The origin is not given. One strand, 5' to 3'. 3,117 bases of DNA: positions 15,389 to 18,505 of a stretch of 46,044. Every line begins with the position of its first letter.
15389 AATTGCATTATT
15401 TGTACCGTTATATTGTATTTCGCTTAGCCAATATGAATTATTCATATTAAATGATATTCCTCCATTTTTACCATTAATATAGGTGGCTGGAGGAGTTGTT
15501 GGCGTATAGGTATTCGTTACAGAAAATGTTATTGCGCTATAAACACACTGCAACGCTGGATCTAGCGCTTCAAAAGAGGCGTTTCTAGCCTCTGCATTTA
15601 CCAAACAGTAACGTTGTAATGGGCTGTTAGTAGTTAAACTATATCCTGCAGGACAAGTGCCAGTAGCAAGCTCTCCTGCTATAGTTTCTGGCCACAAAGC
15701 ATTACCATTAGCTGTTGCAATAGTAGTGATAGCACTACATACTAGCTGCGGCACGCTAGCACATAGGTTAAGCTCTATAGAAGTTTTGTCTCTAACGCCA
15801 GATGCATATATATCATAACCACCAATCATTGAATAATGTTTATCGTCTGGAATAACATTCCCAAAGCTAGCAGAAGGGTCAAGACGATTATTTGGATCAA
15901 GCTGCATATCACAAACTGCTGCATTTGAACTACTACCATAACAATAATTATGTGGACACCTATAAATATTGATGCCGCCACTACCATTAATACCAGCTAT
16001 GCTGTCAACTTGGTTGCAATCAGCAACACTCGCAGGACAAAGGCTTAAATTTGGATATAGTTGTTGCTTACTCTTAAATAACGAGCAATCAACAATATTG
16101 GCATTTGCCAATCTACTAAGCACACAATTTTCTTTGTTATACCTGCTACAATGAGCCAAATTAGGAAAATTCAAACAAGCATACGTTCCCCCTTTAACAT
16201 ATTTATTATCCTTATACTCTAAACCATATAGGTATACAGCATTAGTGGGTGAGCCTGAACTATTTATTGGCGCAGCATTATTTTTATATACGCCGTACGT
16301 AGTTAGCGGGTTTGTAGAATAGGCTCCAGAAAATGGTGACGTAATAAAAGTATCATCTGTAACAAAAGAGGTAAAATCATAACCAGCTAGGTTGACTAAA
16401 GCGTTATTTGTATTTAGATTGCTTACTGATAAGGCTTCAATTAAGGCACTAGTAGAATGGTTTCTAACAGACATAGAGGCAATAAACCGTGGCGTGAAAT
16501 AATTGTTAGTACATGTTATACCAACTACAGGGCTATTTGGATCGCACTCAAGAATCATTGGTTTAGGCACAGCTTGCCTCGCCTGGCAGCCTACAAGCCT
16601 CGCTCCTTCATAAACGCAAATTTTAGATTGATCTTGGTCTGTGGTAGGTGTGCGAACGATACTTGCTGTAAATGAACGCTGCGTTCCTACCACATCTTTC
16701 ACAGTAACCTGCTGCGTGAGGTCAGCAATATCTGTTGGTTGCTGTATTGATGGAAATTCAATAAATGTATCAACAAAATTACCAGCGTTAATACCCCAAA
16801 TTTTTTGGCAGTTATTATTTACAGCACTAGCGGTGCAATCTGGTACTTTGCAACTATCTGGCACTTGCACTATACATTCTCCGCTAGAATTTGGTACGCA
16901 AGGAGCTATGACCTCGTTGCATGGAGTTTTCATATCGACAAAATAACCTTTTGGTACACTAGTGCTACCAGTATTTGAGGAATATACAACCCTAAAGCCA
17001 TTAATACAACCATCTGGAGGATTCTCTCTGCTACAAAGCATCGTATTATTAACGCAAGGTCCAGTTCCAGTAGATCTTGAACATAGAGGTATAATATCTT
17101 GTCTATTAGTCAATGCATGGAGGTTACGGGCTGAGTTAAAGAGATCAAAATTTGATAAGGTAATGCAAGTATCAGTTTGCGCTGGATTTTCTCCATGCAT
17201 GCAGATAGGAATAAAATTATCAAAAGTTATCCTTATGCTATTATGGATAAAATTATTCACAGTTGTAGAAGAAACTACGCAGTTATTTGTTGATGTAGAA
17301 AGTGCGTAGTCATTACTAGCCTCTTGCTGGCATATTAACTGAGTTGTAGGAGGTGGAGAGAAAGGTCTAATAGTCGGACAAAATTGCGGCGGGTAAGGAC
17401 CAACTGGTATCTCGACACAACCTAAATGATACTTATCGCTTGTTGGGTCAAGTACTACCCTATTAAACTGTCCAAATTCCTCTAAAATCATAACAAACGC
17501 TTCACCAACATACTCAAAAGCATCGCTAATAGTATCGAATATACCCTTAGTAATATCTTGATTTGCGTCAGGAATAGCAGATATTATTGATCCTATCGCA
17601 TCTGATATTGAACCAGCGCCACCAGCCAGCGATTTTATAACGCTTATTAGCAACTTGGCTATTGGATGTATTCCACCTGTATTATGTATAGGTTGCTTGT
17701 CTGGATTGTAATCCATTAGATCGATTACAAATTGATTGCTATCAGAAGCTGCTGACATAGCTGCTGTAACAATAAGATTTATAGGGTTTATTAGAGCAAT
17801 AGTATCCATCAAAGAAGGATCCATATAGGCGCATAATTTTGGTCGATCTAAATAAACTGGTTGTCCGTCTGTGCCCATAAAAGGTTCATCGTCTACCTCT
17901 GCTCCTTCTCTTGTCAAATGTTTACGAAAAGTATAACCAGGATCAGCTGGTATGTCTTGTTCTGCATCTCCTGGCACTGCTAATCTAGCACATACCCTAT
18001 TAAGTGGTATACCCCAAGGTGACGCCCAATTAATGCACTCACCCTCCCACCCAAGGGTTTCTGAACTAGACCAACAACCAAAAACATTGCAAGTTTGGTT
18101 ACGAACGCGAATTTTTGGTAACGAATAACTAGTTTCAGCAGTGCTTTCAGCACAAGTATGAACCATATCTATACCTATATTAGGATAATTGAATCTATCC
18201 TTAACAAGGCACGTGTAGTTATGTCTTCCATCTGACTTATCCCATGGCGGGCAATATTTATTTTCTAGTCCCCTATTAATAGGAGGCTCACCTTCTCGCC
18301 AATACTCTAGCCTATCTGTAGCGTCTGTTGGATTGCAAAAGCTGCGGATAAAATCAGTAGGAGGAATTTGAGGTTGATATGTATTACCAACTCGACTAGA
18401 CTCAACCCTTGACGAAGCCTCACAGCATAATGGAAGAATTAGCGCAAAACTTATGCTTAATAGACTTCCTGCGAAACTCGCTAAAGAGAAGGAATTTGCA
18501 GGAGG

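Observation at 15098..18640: Giant cysteine-rich secreted protein of no recognisable family, tightly linked to a stand-alone virB4 paralogue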

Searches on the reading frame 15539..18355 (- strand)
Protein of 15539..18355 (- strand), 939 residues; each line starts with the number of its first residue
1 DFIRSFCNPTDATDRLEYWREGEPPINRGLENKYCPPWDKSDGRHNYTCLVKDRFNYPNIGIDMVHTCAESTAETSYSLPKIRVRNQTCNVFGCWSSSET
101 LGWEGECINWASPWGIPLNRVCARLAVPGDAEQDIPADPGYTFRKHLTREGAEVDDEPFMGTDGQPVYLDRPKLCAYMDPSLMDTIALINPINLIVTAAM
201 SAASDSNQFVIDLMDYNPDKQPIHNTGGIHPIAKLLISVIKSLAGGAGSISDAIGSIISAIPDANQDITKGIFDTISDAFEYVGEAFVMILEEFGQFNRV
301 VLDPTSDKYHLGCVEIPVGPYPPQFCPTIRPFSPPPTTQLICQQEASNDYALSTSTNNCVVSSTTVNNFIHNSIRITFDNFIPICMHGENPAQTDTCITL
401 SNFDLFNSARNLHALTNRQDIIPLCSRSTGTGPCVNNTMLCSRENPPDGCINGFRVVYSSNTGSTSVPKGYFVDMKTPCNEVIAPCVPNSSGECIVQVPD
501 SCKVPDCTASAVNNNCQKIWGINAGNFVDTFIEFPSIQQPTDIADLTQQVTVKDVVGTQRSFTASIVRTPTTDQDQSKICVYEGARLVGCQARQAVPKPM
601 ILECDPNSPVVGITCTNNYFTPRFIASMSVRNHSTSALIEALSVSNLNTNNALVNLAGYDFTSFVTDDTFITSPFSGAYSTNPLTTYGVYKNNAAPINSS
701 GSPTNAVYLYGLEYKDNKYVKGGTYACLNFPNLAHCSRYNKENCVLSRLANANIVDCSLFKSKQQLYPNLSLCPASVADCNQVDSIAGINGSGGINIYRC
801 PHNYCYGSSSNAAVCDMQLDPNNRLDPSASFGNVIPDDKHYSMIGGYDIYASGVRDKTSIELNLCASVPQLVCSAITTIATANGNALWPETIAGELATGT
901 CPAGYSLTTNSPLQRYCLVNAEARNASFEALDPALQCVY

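Call 58: search_solved_structures(query=A2, max_evalue=10, show_alignments=1)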
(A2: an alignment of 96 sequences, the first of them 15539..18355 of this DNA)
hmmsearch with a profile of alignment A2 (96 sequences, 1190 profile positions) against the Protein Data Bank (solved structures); distinct sequences matched with E-value up to 10: 3.
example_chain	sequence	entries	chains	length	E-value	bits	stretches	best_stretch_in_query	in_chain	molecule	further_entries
8udv_A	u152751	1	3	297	0.54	11.2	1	1037-1165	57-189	Fibroblast growth factor receptor 3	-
9vm9_A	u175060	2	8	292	1.5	9.7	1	1037-1165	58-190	Fibroblast growth factor receptor 3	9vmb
8udt_A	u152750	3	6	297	1.6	9.7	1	1037-1165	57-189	Fibroblast growth factor receptor 3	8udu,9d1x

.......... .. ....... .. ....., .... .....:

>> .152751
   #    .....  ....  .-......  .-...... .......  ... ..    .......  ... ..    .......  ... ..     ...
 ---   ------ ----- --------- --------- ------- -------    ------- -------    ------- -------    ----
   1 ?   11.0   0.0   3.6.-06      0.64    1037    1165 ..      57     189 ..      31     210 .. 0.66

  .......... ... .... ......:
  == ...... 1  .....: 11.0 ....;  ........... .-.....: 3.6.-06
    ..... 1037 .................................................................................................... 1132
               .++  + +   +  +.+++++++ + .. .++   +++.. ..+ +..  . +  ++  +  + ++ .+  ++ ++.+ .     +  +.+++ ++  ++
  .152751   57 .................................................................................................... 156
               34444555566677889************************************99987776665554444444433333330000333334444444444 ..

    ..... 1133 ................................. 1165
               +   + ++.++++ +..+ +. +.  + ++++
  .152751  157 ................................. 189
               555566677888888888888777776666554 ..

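Call 83: predict_structure(alignment_id=A2)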
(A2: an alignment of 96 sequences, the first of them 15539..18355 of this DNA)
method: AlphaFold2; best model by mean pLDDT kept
length: 939 residues; sequences in the alignment: 96
mean_pLDDT: 84.3   pTM: 0.65
mean pLDDT of the five models: 84.3, 83.6, 83.2, 82.5, 79.7
residues with pLDDT >= 90: 476; 70-90: 295; 50-70: 160; < 50: 8
segments of 3 or more residues with pLDDT < 50: none
pLDDT, mean of each block of 10 residues (from residue 1): 63 84 87 79 89 82 87 88 93 91 90 79 88 81 93 91 87 87 58 56 53 70 64 74 62 57 51 59 69 66 59 83 57 90 88 89 89 95 90 88 84 92 87 82 53 87 85 73 61 59 74 81 92 95 93 90 96 94 97 93 89 94 96 94 90 90 95 86 91 85 89 96 96 88 95 95 93 81 95 93 90 92 96 96 90 95 97 97 96 96 95 95 94 93
secondary structure, 60 per line:
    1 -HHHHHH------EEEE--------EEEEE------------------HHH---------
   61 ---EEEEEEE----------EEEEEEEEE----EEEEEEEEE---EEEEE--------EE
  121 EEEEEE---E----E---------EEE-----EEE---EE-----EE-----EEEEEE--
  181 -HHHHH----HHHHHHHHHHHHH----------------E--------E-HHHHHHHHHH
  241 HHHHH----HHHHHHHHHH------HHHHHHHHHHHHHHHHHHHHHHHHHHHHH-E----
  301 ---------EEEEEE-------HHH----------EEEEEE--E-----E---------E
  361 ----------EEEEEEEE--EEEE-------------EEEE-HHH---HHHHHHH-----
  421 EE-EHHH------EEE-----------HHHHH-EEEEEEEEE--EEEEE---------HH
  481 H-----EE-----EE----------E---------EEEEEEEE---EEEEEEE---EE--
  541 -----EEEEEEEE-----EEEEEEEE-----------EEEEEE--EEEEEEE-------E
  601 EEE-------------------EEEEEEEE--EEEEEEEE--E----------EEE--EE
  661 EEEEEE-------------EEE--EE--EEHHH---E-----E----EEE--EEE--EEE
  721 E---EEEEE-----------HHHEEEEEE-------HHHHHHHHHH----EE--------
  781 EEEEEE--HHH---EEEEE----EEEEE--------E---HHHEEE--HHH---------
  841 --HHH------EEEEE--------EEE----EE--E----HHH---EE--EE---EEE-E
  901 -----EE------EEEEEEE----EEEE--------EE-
elements in order (helices of 4 or more, strands of 3 or more residues): H2-7 E14-17 E26-30 E64-70 E81-89 E94-102 E106-110 E119-126 E145-147 E153-155 E173-178 H182-186 H191-203 H231-245 H250-259 H266-294 E310-315 E336-341 E371-378 E381-384 E398-401 H409-415 E434-436 H448-452 E454-462 E465-469 E516-523 E527-533 E546-553 E559-566 E578-583 E586-592 E600-603 E623-630 E633-640 E654-656 E659-666 E680-682 E708-710 E713-715 E718-721 E725-729 E744-749 H757-766 E781-786 E795-799 E804-808 E824-826 E852-856 E865-867 E896-898 E914-920 E925-928

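Call 85: fold_search(model_id=the predicted structure, library=pdb)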
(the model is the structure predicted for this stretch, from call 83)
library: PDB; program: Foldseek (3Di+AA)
matches with E <= 10: 188; with E <= 0.001: 0
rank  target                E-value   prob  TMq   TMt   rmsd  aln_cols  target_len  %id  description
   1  9kf6                  1.3e-01  0.02  0.05  0.08  26.3       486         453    9  Crystal structure of the reaction intermediate of Streptomyces sp. sulfotransferase Cpz4 involved in caprazamycins synth (released 2025-11-05)
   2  2psm_C                2.0e-01  0.93  0.04  0.43   2.9        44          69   18  Crystal structure of Interleukin 15 in complex with Interleukin 15 receptor alpha (released 2007-11-06)
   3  4gs7_D                2.3e-01  0.95  0.04  0.47   2.9        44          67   18  Structure of the Interleukin-15 quaternary complex (released 2012-11-07)
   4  2psm_F                3.5e-01  0.72  0.04  0.45   8.5        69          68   12  Crystal structure of Interleukin 15 in complex with Interleukin 15 receptor alpha (released 2007-11-06)
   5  2z3r_D                4.2e-01  0.92  0.06  0.56   3.8        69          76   13  Crystal structure of the IL-15/IL-15Ra complex (released 2007-09-04)
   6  2z3r_P                5.1e-01  0.87  0.04  0.45   2.8        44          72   18  Crystal structure of the IL-15/IL-15Ra complex (released 2007-09-04)
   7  2z3r_H                6.0e-01  0.90  0.06  0.57   3.8        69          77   14  Crystal structure of the IL-15/IL-15Ra complex (released 2007-09-04)
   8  2z3r_J                6.7e-01  0.85  0.06  0.55   3.8        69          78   13  Crystal structure of the IL-15/IL-15Ra complex (released 2007-09-04)
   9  9g93_A                7.0e-01  0.01  0.06  0.08  34.4       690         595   10  CryoET structure of the in vitro grown Bacillus anthracis Sap S-layer (released 2024-12-18)
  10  1z92_B                7.4e-01  0.63  0.05  0.28   3.3        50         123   18  structure of interleukin-2 with its alpha receptor (released 2005-06-07)
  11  2z3r_F                7.8e-01  0.80  0.04  0.45   2.7        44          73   18  Crystal structure of the IL-15/IL-15Ra complex (released 2007-09-04)
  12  8d7e_C                7.8e-01  0.08  0.04  0.12  21.2       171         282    9  Cryo-EM structure of human CNTFR alpha in complex with the Fab fragments of two antibodies (released 2023-03-29)
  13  2xrb                  8.3e-01  0.02  0.04  0.14  30.4       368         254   10  Structure of the N-terminal four domains of the complement regulator Rat Crry (released 2011-06-22)
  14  1ojv_A                8.7e-01  0.09  0.06  0.18  18.6       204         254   12  Decay accelerating factor (CD55): the structure of an intact human complement regulator. (released 2004-01-07)
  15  2z3q_D                1.0e+00  0.72  0.04  0.42   2.8        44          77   18  Crystal structure of the IL-15/IL-15Ra complex (released 2007-09-04)
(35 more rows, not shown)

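Call 89: fold_search(model_id=the predicted structure, library=viral)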
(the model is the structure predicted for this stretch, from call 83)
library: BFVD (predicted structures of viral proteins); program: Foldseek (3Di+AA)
matches with E <= 10: 325; with E <= 0.001: 0
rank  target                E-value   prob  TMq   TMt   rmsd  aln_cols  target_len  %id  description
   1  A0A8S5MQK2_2          3.2e-02  0.02  0.05  0.05  52.2       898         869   10  Tail protein (Fragment) [virus sp. ct0sl4]
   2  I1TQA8                6.7e-02  0.08  0.05  0.09  30.1       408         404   11  (no name in the UniProt tables at hand)
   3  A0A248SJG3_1          7.9e-02  0.06  0.06  0.06  27.5       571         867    6  (no name in the UniProt tables at hand)
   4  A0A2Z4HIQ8            1.1e-01  0.18  0.06  0.19  30.9       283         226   12  Uncharacterized protein [Cassava Torrado-like virus]
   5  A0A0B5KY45            1.9e-01  0.01  0.04  0.04  54.2       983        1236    7  Glycoprotein [Phasivirus wutaiense]
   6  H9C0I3                2.0e-01  0.09  0.04  0.16  24.5       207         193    6  (no name in the UniProt tables at hand)
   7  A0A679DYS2            2.0e-01  0.02  0.05  0.07  41.8       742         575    8  Glycoprotein (Fragment) [Phasivirus phasiense]
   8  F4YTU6                4.5e-01  0.01  0.05  0.04  35.2       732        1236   11  Structural protein [Rice ragged stunt virus]
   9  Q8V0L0                5.0e-01  0.02  0.05  0.05  33.4       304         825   12  Glycoprotein gp2 [Equid alphaherpesvirus 4]
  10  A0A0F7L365            5.3e-01  0.04  0.05  0.11  20.8       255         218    9  Uncharacterized protein [uncultured marine virus]
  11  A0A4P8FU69            5.3e-01  0.01  0.06  0.06  46.9       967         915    8  Envelopment polyprotein (Fragment) [Austropotamobius brown spot virus]
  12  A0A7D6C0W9            5.9e-01  0.01  0.04  0.04  51.8       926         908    8  Glycoprotein (Fragment) [Broome phasivirus 1]
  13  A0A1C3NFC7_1          6.2e-01  0.01  0.05  0.06  45.0       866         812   10  (no name in the UniProt tables at hand)
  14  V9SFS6                7.6e-01  0.14  0.04  0.18   8.3        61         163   13  Uncharacterized protein [Tunisvirus fontaine2]
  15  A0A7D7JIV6            7.6e-01  0.00  0.04  0.04  43.8      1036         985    8  Glycoprotein [Blattodean phenui-related virus OKIAV294]
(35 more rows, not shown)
